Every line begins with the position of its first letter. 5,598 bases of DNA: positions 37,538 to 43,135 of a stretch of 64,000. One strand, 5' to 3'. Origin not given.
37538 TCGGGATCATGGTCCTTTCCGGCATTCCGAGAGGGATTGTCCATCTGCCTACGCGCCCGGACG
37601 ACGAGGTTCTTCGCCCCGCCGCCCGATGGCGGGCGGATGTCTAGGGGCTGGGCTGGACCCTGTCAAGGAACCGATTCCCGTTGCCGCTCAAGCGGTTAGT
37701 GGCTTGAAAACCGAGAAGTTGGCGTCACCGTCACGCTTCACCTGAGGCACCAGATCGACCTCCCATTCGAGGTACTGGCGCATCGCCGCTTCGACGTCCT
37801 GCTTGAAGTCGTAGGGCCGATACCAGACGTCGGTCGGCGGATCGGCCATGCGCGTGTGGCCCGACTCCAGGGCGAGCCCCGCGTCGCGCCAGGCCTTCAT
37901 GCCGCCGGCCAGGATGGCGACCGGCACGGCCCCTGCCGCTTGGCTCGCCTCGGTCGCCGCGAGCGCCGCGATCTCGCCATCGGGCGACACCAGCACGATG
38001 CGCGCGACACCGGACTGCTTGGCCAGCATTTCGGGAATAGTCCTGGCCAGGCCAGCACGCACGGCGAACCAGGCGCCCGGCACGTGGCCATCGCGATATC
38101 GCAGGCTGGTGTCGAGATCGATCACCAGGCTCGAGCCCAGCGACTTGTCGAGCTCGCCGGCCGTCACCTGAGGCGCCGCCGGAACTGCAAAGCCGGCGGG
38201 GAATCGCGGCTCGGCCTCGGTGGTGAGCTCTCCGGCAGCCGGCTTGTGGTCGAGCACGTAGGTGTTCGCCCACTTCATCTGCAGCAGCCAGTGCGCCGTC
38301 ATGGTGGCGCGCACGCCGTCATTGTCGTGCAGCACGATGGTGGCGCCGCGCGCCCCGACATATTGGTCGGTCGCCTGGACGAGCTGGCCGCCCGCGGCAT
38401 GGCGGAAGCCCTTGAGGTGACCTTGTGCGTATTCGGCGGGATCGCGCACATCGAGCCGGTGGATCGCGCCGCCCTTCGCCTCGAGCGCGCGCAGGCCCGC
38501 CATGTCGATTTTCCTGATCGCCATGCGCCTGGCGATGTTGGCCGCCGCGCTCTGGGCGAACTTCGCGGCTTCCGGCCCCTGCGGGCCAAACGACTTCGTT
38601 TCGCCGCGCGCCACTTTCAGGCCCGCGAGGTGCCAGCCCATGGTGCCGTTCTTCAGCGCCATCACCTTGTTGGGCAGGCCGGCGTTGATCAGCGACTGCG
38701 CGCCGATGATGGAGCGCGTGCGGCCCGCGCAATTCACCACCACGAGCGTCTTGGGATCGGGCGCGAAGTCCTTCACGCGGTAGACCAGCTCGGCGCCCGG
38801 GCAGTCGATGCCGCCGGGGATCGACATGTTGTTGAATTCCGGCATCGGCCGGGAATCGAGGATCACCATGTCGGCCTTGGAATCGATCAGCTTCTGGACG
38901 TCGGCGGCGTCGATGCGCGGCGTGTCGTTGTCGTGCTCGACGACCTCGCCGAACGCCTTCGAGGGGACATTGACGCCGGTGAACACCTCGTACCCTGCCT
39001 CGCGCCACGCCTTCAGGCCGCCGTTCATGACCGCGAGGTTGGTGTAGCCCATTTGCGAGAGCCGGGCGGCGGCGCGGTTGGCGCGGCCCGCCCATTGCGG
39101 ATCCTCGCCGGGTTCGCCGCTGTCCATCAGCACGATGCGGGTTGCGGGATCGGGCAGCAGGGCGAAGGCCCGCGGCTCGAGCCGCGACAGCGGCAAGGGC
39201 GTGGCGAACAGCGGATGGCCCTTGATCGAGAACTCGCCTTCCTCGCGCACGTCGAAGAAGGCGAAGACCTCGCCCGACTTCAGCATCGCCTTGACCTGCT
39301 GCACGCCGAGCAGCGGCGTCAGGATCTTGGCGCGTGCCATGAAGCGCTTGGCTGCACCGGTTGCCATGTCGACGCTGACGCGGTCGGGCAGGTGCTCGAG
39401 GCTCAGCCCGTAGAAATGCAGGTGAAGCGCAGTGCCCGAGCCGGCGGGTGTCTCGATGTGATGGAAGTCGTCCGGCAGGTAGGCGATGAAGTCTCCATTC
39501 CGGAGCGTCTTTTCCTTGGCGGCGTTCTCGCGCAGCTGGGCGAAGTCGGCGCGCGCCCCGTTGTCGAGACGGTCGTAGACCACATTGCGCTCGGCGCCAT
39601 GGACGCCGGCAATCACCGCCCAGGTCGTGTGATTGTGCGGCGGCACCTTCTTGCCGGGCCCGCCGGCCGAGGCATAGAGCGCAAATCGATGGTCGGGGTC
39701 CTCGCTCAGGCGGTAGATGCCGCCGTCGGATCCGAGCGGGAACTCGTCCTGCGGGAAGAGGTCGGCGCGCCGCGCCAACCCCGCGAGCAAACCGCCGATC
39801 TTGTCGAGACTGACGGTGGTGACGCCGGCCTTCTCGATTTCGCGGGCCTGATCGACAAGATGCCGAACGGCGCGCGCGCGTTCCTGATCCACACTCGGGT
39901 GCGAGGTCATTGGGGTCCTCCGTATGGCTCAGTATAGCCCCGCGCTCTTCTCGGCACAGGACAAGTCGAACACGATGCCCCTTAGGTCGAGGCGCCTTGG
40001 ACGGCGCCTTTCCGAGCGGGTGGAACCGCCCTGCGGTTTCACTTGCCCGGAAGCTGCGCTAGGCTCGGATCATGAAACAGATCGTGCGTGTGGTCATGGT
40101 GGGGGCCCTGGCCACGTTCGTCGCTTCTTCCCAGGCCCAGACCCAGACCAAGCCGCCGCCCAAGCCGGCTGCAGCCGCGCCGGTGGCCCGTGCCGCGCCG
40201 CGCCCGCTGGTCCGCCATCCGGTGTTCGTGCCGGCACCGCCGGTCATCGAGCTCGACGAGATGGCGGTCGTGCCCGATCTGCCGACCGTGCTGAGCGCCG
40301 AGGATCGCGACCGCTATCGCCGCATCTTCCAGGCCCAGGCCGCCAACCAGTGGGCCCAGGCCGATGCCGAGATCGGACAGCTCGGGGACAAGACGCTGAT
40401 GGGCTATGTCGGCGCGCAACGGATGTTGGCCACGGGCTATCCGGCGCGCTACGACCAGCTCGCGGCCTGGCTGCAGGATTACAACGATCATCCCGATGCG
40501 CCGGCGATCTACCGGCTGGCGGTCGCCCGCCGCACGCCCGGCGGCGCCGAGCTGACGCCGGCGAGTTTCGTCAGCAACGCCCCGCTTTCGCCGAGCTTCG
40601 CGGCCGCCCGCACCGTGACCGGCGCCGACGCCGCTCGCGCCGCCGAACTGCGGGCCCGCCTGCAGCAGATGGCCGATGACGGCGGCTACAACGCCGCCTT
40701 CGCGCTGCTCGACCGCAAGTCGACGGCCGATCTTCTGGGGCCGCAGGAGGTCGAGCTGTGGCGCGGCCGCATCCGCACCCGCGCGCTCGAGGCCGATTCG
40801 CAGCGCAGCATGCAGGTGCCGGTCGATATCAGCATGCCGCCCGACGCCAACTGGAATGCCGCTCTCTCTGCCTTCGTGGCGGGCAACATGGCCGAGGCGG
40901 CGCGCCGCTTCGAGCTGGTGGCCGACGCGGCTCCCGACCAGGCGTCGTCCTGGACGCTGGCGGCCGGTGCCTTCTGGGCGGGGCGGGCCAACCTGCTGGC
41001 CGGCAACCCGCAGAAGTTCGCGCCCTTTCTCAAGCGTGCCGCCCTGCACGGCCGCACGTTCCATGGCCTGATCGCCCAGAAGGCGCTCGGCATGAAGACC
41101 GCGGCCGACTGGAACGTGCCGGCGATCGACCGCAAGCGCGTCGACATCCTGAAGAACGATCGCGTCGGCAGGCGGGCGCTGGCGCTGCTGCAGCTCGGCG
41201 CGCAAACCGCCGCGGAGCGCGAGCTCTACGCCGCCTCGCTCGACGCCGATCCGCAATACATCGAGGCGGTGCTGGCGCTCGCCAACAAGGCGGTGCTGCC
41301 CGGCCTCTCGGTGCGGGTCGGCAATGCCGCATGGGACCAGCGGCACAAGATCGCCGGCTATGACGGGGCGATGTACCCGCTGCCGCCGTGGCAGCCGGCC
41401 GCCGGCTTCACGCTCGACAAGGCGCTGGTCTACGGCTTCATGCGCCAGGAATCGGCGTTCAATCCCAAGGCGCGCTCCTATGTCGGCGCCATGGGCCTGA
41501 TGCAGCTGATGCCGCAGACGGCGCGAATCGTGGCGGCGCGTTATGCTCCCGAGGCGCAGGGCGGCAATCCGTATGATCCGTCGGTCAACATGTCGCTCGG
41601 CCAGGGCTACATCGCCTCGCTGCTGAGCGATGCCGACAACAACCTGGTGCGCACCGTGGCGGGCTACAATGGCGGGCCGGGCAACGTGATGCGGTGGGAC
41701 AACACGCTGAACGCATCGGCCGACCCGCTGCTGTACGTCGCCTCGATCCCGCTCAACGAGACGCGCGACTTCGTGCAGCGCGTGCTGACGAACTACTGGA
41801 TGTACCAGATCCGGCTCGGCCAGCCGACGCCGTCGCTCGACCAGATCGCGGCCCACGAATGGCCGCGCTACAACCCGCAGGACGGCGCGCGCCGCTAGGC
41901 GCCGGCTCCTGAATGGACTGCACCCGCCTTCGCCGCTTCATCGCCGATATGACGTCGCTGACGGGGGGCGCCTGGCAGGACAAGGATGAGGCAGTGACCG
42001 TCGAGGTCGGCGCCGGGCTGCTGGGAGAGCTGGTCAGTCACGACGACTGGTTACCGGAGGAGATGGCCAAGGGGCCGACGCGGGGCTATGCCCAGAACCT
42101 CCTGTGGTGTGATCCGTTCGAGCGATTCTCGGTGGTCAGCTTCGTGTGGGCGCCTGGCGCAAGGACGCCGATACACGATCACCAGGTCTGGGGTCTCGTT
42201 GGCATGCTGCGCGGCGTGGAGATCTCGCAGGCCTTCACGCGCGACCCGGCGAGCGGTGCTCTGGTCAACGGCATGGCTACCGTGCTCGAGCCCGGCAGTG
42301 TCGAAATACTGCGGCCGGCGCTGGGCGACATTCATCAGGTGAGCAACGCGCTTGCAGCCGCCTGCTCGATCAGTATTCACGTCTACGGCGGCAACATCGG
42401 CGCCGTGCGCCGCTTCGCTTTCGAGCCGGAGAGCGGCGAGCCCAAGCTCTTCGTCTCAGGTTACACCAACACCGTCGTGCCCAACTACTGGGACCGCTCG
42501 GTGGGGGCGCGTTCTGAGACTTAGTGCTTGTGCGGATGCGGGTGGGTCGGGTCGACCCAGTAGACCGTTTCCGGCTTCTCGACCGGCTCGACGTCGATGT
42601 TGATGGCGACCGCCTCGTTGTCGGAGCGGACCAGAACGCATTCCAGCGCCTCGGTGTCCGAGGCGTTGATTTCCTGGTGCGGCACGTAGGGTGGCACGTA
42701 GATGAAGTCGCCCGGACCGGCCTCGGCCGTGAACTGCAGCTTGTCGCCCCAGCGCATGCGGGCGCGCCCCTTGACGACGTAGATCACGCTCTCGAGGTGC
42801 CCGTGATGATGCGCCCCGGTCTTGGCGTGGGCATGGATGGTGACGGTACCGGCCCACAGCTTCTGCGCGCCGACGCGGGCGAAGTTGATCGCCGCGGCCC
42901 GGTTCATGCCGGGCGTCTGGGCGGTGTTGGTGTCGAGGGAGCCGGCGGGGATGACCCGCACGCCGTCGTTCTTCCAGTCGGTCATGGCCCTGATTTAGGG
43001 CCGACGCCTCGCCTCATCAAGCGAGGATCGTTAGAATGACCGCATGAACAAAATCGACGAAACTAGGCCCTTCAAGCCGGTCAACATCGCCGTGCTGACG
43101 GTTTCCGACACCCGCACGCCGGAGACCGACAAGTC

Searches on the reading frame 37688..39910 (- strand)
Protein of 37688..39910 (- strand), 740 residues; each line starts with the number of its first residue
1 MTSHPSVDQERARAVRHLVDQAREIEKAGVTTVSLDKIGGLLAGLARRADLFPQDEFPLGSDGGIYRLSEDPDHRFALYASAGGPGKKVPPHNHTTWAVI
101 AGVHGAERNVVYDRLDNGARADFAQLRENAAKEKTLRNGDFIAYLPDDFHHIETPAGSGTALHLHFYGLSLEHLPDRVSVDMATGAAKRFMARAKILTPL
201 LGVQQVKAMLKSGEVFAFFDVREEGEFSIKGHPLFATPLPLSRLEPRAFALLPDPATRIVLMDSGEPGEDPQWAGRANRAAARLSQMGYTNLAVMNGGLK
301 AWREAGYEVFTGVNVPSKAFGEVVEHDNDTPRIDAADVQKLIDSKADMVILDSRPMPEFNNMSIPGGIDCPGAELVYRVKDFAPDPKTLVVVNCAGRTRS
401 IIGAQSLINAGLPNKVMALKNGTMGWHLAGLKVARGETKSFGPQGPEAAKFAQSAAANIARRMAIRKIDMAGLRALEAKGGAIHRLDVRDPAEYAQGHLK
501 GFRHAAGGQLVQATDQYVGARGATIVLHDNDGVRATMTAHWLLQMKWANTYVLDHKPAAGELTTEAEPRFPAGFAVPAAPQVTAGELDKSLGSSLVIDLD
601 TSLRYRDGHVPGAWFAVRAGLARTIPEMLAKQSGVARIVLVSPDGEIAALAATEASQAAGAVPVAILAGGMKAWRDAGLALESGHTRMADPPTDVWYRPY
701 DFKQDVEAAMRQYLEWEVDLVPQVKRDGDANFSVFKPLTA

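Call 61: search_protein_families(library=pfam, proteins=[window:37688-39910:-], max_evalue=0.01)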
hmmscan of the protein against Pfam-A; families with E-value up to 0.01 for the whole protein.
window:37688-39910:- (740 aa): 1 family
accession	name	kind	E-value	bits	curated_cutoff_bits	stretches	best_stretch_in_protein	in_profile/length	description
PF00581.25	Rhodanese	-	1.2e-42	144.9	22.2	4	584-676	2-101/102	Rhodanese-like domain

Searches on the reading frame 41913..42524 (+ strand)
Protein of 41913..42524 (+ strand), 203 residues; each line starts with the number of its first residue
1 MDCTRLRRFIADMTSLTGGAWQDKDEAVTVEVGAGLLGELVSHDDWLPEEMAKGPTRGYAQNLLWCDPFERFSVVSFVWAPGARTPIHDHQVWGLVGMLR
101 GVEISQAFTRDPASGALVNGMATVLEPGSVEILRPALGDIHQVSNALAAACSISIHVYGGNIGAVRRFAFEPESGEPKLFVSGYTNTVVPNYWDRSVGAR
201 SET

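Call 61: search_protein_families(library=pfam, proteins=[window:41913-42524:+], max_evalue=0.01)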
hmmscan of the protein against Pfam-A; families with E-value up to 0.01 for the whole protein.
window:41913-42524:+ (203 aa): 1 family
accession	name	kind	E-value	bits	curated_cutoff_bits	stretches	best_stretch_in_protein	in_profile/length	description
PF05995.18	CDO_I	-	0.0025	17.8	23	1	71-168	69-167/170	Cysteine dioxygenase type I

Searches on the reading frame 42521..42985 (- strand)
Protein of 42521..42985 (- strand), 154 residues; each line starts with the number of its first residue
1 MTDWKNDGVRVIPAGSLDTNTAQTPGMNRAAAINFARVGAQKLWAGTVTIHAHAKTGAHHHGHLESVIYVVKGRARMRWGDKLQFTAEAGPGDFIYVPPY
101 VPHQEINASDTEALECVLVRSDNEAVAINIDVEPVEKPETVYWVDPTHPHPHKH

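Call 61: search_protein_families(library=pfam, proteins=[window:42521-42985:-], max_evalue=0.01)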
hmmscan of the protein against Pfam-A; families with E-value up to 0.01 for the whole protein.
window:42521-42985:- (154 aa): 5 families
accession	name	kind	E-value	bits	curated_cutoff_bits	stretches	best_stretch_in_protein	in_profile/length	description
PF07883.17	Cupin_2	-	1e-11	44.8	27.2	1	47-117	2-67/70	Cupin domain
PF00190.28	Cupin_1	-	1.8e-09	37.8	22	1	50-127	40-121/151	Cupin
PF02373.28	JmjC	-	0.00071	20.4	24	1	15-111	5-107/114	JmjC domain, hydroxylase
PF12973.13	Cupin_7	-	0.0025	18.1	27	1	46-112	36-94/105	ChrR Cupin-like domain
PF02311.25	AraC_binding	-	0.0039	17.4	21.1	1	55-105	15-61/135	AraC-like ligand binding domain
